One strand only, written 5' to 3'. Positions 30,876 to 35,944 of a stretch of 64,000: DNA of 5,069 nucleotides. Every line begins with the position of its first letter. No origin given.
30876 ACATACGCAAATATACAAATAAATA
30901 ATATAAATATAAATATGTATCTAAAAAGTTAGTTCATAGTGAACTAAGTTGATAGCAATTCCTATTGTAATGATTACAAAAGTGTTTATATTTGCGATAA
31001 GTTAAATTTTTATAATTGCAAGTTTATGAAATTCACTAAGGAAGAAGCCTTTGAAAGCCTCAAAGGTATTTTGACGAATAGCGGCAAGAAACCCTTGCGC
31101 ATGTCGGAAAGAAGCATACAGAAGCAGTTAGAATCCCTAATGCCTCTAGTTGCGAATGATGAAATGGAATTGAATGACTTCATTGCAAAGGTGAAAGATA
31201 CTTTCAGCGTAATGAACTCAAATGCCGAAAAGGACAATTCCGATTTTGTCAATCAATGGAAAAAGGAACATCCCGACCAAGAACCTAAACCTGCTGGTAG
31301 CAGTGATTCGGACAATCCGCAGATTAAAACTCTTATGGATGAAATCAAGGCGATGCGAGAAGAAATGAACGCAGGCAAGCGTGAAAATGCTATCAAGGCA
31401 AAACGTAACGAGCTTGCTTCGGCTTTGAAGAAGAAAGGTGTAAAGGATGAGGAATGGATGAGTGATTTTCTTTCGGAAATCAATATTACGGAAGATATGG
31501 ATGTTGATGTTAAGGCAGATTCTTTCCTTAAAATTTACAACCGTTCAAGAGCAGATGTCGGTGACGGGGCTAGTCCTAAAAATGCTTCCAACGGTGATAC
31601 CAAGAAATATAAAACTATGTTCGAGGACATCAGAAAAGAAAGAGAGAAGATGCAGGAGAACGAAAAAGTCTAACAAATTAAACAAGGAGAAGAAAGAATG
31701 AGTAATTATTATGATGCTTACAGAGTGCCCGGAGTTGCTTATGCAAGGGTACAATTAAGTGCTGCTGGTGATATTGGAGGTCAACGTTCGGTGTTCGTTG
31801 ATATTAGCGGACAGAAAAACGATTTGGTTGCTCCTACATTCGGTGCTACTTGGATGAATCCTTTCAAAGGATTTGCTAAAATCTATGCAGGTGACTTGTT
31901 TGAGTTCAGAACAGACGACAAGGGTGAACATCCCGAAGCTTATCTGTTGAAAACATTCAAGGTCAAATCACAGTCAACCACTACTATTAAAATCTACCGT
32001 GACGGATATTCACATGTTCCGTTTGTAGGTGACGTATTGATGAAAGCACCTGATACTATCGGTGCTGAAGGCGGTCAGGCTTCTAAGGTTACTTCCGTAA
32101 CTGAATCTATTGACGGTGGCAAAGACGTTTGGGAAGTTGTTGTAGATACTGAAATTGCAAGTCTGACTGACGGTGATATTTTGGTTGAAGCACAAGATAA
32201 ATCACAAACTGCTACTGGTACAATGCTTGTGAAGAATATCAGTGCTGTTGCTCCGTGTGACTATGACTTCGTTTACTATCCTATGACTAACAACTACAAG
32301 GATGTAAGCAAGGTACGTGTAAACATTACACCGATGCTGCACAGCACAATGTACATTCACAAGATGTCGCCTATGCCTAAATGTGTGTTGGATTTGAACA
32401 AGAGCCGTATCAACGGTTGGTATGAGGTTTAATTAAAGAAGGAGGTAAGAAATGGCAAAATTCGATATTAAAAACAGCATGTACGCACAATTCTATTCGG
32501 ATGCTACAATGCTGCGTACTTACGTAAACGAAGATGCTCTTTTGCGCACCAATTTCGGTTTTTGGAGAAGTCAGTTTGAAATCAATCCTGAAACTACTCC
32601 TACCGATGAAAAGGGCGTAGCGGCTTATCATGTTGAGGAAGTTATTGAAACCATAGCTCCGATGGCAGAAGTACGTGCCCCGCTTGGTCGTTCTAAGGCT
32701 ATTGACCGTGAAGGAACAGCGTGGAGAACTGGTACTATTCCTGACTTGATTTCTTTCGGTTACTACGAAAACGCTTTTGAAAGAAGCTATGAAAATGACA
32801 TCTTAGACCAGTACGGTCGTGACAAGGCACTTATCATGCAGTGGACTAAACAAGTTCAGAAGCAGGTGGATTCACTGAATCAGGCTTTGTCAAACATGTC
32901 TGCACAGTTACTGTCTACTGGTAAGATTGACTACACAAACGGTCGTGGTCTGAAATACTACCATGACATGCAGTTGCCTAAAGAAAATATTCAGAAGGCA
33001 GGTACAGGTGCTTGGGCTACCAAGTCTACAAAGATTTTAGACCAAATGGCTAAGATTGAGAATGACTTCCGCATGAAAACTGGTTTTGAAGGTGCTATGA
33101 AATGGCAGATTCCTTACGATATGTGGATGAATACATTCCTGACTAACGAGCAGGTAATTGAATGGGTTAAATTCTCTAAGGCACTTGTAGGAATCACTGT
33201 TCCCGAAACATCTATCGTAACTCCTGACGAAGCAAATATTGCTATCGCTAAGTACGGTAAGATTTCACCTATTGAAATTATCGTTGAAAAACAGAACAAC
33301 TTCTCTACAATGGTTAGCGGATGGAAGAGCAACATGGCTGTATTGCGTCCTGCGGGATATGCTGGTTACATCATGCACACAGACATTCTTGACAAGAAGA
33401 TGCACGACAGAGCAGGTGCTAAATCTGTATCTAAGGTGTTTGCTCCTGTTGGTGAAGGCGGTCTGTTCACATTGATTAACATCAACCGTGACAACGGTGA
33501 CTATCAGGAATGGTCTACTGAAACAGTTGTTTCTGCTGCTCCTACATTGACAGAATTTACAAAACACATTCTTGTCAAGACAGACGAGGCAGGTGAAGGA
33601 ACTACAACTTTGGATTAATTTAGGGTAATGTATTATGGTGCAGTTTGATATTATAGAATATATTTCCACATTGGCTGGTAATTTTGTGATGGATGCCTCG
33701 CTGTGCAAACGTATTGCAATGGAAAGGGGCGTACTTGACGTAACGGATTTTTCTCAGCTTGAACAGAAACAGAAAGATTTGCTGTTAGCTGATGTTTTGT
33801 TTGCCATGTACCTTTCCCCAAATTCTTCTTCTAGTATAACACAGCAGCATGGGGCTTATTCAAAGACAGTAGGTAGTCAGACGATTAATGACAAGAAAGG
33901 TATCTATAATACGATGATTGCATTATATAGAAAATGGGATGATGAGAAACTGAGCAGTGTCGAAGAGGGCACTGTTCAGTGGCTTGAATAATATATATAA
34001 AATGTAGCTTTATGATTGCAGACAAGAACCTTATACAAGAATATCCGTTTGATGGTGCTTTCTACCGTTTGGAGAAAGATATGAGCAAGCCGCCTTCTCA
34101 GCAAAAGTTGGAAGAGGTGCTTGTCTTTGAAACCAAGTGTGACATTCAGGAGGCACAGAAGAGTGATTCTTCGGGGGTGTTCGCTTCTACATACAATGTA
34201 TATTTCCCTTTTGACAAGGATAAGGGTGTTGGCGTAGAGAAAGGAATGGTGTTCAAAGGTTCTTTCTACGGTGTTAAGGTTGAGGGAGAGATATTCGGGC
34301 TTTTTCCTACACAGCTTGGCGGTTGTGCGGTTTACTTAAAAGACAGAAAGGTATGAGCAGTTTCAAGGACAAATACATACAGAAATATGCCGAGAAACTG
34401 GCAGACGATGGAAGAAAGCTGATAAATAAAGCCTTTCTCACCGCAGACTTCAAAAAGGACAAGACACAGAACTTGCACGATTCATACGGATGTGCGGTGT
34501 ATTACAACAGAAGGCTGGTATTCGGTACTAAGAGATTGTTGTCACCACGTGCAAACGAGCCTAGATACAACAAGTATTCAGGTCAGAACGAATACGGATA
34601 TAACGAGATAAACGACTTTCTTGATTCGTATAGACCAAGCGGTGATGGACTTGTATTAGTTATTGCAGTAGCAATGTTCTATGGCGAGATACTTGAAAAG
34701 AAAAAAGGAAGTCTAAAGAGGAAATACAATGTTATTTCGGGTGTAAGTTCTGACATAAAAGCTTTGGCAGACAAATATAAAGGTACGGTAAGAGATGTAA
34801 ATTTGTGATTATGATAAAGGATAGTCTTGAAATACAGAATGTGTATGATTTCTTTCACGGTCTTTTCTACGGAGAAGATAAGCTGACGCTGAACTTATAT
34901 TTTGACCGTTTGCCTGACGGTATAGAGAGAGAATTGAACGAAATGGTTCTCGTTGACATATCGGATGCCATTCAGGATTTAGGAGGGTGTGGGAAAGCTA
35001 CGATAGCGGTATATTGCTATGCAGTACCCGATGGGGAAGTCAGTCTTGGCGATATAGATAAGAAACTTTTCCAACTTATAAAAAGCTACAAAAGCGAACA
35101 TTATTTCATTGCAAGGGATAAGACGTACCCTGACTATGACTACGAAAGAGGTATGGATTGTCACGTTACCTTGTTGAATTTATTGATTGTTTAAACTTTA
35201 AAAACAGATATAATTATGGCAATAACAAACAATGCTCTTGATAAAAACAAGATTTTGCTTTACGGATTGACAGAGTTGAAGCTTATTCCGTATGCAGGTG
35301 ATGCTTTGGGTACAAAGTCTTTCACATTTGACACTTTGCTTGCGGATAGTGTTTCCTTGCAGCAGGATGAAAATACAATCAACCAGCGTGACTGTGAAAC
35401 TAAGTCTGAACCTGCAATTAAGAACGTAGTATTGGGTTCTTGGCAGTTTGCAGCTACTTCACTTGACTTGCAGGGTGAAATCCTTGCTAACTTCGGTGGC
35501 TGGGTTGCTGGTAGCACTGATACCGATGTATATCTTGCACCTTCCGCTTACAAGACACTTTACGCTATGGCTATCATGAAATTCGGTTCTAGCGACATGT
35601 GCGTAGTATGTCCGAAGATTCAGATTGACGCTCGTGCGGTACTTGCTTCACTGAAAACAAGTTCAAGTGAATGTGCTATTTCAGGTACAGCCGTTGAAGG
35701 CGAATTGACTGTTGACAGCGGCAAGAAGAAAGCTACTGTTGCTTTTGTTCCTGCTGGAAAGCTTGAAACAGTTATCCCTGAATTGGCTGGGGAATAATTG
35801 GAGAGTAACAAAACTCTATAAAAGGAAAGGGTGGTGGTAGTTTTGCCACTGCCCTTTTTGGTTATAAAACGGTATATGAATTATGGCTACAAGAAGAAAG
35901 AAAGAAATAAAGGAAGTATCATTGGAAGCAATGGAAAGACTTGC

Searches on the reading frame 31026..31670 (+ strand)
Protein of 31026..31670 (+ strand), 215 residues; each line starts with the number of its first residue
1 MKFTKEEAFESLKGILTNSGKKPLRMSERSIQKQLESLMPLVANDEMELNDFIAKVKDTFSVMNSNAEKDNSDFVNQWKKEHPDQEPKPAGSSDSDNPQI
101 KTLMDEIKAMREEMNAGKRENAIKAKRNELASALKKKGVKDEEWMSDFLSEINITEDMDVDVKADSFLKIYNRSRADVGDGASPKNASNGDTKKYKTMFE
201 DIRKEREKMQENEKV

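Call 21: search_protein_families(library=phrogs, proteins=[window:31026-31670:+], max_evalue=0.001)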
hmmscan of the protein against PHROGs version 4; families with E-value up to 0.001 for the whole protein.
window:31026-31670:+ (215 aa): 1 family
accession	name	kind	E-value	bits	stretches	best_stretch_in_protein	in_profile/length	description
phrog_5824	-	unknown function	0.00021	22.1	1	63-207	69-224/228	-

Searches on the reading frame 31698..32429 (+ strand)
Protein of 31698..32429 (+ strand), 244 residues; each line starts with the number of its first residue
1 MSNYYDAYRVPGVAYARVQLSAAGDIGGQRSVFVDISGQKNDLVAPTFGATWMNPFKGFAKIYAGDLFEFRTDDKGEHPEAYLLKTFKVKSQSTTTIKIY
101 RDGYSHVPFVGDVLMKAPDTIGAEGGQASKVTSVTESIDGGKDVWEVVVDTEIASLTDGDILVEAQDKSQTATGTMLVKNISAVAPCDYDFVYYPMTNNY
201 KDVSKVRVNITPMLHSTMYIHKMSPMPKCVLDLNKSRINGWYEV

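Call 21: search_protein_families(library=phrogs, proteins=[window:31698-32429:+], max_evalue=0.001)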
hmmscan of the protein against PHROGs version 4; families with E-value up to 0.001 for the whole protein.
window:31698-32429:+ (244 aa): 1 family
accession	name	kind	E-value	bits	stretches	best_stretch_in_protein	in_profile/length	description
phrog_9196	-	unknown function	0.00015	22.6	1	88-173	69-142/205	-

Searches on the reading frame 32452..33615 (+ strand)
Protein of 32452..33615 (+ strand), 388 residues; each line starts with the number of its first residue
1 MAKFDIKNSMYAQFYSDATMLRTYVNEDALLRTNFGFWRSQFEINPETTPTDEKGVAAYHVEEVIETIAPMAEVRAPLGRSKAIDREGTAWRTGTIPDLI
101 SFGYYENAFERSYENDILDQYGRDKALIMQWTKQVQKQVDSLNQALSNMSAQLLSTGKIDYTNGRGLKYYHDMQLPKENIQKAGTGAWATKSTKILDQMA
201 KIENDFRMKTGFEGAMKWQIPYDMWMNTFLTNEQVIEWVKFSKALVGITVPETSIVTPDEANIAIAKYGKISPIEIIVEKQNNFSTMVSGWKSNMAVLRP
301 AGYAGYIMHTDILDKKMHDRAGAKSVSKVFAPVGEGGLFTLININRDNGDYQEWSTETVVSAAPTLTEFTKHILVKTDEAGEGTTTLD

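Call 21: search_protein_families(library=phrogs, proteins=[window:32452-33615:+], max_evalue=0.001)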
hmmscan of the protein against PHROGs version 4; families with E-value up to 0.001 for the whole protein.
window:32452-33615:+ (388 aa): 1 family
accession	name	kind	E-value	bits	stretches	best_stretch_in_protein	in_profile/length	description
phrog_29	-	head and packaging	4.6e-12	46.8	1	68-314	72-309/439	major head protein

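Call 22: search_protein_families(library=pfam, proteins=[window:32452-33615:+], max_evalue=0.001)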
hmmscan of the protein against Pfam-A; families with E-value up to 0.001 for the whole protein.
window:32452-33615:+ (388 aa): 1 family
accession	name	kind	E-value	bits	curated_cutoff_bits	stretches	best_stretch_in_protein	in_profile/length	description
PF03864.22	Phage_cap_E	-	7.6e-05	22.3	22.9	1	126-239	99-213/329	Phage major capsid protein E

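Call 23: search_dna_similar(query=window:32452-33615:+, collection=phages, mode=protein, max_rows=15, max_evalue=0.00001)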
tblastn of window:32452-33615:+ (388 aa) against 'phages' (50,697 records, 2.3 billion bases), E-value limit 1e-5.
Records with a match: 1; places in all: 1; records where one place covers at least 80% of the query: 1.
Best place of each record, by identity: <60% 1.
By first word of the organism name: Bacteroides 1.
By host as written in the record: Bacteroides uniformis MB20-41 1.
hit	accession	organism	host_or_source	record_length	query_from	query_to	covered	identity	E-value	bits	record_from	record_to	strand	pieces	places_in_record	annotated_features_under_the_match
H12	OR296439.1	Bacteroides phage C3_41T2LP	Bacteroides uniformis MB20-41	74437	5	377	96%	32.9%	4e-49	184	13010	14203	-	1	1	major capsid protein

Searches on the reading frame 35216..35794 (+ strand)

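Call 21: search_protein_families(library=phrogs, proteins=[window:35216-35794:+], max_evalue=0.001)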
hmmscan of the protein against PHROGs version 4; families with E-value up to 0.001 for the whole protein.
window:35216-35794:+ (193 aa): 1 family
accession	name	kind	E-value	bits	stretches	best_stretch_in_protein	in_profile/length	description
phrog_6767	-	unknown function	6.5e-05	23.7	1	11-139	3-132/169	-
